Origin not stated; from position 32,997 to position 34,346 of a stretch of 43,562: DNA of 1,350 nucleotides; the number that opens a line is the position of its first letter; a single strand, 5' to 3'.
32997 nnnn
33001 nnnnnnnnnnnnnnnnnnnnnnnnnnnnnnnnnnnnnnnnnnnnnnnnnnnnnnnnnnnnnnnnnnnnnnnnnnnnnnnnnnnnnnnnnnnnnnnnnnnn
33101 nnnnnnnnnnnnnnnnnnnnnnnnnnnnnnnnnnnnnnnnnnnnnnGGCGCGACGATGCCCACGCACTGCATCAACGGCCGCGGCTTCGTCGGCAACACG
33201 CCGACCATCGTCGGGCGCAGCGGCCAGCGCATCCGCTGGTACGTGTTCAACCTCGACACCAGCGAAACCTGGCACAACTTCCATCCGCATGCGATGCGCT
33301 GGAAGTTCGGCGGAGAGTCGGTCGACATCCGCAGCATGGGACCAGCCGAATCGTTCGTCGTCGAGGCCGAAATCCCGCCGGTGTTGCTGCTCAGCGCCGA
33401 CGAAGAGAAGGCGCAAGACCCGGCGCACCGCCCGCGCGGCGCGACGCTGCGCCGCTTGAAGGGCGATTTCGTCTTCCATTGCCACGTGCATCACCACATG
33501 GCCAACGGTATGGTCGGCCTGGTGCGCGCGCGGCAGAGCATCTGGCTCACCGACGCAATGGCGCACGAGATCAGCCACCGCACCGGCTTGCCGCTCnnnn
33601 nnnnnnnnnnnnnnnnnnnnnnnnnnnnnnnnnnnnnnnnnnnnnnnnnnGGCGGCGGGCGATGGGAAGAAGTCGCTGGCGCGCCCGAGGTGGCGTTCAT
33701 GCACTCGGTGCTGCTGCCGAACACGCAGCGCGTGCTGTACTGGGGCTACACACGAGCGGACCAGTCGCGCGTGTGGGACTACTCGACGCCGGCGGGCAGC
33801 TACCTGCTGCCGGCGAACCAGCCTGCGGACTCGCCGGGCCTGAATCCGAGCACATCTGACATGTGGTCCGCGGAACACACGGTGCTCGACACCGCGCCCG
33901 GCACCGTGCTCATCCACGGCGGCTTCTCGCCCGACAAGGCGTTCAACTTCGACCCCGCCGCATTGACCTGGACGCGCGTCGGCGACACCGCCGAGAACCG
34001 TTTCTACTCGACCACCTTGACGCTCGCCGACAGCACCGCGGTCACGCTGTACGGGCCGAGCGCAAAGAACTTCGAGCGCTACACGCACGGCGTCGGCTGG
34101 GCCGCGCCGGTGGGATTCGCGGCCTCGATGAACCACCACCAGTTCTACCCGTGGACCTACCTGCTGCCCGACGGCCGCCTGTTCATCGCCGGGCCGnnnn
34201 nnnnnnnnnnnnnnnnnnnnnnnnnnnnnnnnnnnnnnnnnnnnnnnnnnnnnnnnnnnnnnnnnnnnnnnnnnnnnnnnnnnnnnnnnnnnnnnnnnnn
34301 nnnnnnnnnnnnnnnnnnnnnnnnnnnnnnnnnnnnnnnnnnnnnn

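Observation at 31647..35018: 1123-aa fusion of a multicopper oxidase, an extra blue-copper loop and a galactose/glyoxal-oxidase-like module, with no export signal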

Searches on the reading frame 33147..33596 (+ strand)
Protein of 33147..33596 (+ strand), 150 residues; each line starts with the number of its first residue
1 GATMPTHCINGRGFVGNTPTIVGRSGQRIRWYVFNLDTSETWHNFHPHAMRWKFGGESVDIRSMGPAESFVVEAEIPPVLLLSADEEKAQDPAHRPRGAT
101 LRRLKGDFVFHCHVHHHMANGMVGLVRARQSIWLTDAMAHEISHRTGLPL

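Call 51: search_solved_structures(query=window:33147-33596:+, max_evalue=1, show_alignments=3)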
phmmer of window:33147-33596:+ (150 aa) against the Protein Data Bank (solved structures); distinct sequences matched with E-value up to 1: 59.
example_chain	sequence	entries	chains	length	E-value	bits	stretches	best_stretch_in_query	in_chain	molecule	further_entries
5n0k_A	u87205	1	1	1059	3.2e-06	30.4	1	6-66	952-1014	Ceruloplasmin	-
5n4l_A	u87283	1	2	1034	3.4e-06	30.3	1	6-66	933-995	Ceruloplasmin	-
1kcw_A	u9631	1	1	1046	0.00014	25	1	6-64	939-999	CERULOPLASMIN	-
4enz_A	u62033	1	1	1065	0.00016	24.9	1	6-64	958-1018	Ceruloplasmin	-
2j5w_A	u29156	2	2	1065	0.00089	22.4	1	6-64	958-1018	CERULOPLASMIN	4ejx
9jbv_A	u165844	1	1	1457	0.0015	21.7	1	7-46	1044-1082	Coagulation factor VIII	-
6mf2_A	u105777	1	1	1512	0.0033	20.6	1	7-46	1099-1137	Coagulation factor VIII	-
6mf0_A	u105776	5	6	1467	0.004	20.3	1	7-46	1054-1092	Coagulation factor VIII chimera | Coagulation factor VIII,Coagulation factor VIII,Coagulation factor VIII,Coagulation factor | Coagulation factor VIII chimera f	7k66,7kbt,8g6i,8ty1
7kwo_A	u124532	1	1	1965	0.0082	19.3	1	7-46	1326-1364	Coagulation factor FVIII-Fc-XTEN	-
12jp_A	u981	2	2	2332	0.016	18.4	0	7-46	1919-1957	Coagulation factor VIII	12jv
5ldu_A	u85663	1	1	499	0.019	18.1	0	36-78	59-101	Laccase A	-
3pxl_A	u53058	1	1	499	0.021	18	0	36-78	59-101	Laccase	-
3fpx_A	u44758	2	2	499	0.021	18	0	36-78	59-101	Laccase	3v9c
9cpm_A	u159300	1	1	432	0.028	17.6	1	103-126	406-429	Laccase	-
2xu9_A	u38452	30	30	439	0.029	17.5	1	103-126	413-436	LACCASE | LACCASE-LIKE PROTEIN | THERMUS THERMOPHILUS MULTICOPPER OXIDASE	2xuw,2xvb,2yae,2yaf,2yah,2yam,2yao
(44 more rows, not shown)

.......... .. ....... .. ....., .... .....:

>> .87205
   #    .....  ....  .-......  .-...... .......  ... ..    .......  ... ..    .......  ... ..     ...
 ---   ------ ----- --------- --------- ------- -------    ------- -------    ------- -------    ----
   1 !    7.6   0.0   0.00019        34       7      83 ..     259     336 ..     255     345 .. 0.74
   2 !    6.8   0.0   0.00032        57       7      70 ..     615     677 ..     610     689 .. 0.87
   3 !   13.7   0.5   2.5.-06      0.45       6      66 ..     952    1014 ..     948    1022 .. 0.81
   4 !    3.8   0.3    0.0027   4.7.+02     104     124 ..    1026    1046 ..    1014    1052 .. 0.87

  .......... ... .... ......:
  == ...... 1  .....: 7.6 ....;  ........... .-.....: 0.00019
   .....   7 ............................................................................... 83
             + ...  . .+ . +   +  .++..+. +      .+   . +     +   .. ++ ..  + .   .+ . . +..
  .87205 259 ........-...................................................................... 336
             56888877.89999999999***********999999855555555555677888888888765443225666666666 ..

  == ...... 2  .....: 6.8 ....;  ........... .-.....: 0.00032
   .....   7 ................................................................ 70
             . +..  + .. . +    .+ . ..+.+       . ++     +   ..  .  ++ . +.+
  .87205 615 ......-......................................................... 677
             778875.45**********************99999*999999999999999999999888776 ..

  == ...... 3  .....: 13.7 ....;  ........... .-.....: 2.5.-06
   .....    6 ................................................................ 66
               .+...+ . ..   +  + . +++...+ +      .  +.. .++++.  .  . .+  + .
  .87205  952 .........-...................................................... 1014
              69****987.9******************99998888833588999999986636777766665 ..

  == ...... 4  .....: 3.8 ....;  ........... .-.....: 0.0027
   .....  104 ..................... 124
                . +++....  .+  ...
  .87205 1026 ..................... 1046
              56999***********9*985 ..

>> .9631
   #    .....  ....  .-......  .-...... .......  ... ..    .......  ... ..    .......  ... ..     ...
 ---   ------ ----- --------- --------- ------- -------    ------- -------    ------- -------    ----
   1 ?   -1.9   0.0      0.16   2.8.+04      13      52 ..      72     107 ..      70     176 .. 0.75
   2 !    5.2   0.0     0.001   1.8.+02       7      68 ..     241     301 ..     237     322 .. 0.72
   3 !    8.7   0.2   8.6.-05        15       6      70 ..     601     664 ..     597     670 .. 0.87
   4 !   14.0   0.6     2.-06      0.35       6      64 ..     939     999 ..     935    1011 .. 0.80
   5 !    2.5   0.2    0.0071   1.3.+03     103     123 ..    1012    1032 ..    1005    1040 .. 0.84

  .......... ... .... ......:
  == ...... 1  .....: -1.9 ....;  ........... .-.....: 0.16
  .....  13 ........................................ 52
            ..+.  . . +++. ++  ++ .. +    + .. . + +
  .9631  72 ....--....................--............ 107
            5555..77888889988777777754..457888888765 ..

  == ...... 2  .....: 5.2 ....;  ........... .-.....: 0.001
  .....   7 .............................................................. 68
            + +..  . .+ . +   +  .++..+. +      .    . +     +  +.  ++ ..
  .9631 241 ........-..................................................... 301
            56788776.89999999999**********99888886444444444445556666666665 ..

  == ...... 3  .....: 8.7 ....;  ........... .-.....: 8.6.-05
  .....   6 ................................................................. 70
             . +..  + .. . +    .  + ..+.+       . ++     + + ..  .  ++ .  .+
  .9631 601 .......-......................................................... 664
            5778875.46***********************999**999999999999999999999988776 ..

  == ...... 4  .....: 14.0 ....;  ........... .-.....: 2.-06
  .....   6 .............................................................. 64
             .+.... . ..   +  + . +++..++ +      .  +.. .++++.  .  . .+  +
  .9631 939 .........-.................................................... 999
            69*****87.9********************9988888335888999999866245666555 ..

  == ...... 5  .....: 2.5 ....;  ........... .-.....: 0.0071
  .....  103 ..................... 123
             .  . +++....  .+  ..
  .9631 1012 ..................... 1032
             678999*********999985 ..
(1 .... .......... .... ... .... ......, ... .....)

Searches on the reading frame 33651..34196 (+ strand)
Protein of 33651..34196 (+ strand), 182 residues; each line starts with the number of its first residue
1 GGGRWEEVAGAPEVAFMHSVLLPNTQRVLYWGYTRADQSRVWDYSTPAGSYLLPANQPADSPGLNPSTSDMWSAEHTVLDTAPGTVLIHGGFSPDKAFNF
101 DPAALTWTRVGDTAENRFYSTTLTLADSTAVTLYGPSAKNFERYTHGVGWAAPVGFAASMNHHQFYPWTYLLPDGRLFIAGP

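Call 17: search_solved_structures(query=window:33651-34196:+, max_evalue=10, show_alignments=5)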
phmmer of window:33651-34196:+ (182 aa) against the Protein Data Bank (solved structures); distinct sequences matched with E-value up to 10: 8.
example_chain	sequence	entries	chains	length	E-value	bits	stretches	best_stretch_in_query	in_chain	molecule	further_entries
4unm_A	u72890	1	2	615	0.039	17.1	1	96-137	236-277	SECRETED PROTEIN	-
6ryv_A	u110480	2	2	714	0.041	17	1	81-136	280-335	Kelch domain-containing protein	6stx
6ryw_A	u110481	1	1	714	0.044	16.9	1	81-136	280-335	Kelch domain-containing protein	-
6ryx_A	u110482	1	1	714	0.051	16.7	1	81-136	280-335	Kelch domain-containing protein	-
9g8h_A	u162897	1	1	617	0.061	16.4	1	3-156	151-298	Galactose oxidase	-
9g43_A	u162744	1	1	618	0.062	16.4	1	3-156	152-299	Galactose oxidase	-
5lxz_B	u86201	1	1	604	0.088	15.9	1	96-137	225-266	Secreted protein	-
5lqi_A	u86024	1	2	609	0.091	15.9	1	96-137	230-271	Secreted protein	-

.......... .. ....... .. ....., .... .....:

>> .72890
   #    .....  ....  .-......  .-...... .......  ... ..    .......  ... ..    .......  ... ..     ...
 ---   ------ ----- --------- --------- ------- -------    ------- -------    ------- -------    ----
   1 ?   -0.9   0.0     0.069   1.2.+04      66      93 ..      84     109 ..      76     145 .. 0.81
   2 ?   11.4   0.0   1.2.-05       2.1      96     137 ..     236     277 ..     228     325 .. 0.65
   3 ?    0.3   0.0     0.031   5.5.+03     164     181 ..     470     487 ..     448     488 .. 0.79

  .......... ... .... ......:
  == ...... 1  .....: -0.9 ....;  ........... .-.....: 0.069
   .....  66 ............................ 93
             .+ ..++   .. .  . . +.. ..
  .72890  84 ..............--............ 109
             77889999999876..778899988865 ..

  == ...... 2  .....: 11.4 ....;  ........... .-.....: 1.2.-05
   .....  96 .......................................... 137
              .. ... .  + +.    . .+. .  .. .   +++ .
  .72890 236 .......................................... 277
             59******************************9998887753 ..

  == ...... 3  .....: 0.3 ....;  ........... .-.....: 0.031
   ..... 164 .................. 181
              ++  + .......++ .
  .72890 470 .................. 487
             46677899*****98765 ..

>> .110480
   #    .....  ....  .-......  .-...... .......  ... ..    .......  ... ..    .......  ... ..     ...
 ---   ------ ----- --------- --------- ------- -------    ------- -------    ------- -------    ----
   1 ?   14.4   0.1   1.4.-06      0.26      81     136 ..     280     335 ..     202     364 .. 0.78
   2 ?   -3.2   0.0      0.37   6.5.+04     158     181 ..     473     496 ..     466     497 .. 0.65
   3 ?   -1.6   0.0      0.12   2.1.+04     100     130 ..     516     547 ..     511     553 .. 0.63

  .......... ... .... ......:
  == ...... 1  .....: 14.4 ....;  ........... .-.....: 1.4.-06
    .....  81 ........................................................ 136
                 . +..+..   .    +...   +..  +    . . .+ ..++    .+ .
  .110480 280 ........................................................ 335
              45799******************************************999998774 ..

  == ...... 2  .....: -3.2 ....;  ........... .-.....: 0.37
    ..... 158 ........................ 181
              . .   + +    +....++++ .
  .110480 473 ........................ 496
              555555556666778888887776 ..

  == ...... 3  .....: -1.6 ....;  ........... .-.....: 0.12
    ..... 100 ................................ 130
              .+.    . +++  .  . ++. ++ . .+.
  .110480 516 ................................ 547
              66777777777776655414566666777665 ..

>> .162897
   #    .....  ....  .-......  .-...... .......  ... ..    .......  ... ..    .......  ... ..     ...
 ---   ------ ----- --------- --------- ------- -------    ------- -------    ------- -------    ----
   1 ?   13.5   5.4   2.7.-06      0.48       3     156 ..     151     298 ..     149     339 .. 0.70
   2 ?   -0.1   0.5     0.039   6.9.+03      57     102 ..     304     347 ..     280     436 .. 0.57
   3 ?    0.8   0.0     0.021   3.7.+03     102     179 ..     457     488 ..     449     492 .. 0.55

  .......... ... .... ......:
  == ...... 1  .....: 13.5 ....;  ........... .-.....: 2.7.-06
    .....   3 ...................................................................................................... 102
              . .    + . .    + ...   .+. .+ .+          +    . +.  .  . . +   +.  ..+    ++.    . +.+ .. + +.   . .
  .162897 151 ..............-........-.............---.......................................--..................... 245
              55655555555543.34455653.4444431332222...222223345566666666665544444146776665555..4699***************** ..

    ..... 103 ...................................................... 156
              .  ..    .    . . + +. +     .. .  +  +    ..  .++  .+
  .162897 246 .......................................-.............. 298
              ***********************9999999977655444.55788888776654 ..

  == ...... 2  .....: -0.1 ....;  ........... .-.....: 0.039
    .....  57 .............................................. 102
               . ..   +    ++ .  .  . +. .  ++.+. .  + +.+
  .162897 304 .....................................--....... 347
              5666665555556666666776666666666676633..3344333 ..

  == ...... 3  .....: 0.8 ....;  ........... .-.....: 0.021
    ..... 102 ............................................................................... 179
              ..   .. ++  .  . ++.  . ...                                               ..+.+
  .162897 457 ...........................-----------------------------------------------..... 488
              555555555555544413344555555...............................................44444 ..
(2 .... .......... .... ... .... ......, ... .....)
